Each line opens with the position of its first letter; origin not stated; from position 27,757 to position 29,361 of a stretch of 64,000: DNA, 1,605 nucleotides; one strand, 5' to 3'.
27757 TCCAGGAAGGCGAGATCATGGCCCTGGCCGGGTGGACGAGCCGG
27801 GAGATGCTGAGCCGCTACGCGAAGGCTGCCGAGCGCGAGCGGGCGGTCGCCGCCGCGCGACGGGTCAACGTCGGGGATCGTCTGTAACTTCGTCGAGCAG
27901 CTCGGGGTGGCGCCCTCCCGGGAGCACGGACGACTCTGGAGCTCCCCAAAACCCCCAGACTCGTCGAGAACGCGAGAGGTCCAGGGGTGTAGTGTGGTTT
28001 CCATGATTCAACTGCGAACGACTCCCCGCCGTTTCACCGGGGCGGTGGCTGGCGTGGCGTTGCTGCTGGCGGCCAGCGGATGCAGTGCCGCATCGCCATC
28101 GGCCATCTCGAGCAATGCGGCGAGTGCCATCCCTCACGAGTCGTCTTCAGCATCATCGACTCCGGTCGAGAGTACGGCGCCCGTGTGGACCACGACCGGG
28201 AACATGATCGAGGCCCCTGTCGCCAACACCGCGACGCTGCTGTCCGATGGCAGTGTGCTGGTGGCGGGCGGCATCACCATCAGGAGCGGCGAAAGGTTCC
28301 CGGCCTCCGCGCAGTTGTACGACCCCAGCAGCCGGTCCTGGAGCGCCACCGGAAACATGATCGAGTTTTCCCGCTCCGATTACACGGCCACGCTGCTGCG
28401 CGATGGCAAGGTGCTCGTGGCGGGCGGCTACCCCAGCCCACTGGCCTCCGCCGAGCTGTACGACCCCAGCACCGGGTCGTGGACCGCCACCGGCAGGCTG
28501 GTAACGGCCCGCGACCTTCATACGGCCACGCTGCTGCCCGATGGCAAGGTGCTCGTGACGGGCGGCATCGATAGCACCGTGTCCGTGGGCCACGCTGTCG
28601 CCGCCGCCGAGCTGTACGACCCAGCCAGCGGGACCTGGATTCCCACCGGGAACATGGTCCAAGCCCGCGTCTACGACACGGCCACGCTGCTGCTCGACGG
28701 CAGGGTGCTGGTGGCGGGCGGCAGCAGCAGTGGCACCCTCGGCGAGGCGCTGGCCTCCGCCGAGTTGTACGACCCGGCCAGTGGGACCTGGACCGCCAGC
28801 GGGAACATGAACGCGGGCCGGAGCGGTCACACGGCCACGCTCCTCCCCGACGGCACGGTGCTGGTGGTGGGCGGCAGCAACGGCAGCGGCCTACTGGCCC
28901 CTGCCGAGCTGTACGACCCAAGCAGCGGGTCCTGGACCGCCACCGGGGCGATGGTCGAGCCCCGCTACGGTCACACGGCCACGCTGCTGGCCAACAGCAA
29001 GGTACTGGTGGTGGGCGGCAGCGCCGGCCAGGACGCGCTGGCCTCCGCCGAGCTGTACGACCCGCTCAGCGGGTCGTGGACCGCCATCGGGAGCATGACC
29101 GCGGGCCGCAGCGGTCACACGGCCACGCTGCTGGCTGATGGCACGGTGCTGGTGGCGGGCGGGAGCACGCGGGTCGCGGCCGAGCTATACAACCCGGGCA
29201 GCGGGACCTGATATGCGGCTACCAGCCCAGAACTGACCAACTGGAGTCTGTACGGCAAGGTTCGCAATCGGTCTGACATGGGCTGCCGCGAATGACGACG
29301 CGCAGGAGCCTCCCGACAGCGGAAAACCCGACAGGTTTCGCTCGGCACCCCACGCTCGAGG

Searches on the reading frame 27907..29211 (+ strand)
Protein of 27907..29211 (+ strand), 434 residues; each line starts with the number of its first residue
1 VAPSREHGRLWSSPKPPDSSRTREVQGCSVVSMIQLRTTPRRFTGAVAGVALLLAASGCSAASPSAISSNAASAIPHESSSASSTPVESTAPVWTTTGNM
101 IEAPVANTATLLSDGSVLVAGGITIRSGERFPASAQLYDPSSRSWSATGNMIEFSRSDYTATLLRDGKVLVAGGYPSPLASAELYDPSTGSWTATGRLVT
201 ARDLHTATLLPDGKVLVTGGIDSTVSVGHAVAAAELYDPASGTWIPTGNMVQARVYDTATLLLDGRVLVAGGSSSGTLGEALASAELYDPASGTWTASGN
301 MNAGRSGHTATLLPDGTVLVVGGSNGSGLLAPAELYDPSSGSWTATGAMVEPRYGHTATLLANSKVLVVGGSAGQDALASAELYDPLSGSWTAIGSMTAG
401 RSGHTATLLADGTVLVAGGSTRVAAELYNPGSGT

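Call 3: search_protein_families(library=pfam, proteins=[window:27907-29211:+], max_evalue=0.01)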
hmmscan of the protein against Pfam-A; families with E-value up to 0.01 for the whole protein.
window:27907-29211:+ (434 aa): 15 families
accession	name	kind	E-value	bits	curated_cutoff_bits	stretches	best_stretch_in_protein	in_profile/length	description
PF13418.12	Kelch_4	-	1.6e-46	156.4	21.6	5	304-345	1-43/49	Galactose oxidase, central domain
PF13964.12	Kelch_6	-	2e-43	145.4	25.3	6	352-401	1-50/50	Kelch motif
PF01344.31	Kelch_1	-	1.2e-40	137.1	20.1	5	361-398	9-46/46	Kelch motif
PF13415.12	Kelch_3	-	4.2e-37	126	22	5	363-408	1-47/48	Galactose oxidase, central domain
PF24681.1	Kelch_KLHDC2_KLHL20_DRC7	-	1.6e-27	96.7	50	2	247-419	44-221/221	KLHDC2/KLHL20/DRC7 Kelch-repeats domain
PF07646.21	Kelch_2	-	8.9e-26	88.9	21.3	3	352-395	1-45/48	Kelch motif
PF24981.1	Beta-prop_ATRN-LZTR1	-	4.6e-24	85.6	50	2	185-327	128-283/289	Attractin/LZTR1 beta-propeller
PF25210.1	Kelch_FKB95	-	2.8e-15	57.1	70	1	234-347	60-166/268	FKB95, Kelch-repeats domain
PF07250.17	Glyoxal_oxid_N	-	6e-13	49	37.5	2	207-275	72-138/243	Glyoxal oxidase N-terminus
PF24996.1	NANM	-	1.3e-09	37.8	45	0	382-422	291-330/350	N-acetylneuraminate epimerase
PF18755.6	RAMA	-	3.9e-05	24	35.2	0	205-227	46-69/107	Restriction Enzyme Adenine Methylase Associated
PF17164.10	DUF5122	-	0.00012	22.7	27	0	211-221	2-12/36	Domain of unknown function (DUF5122) beta-propeller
PF09113.15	N-glycanase_C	-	0.0033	17.7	25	0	278-306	62-91/140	Peptide-N-glycosidase F, C terminal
PF02698.23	DUF218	-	0.0044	17.4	27.6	0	192-220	11-34/133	DUF218 domain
PF25390.1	WD40_RLD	-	0.0047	16.7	150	1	199-419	36-272/363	RCC1-like domain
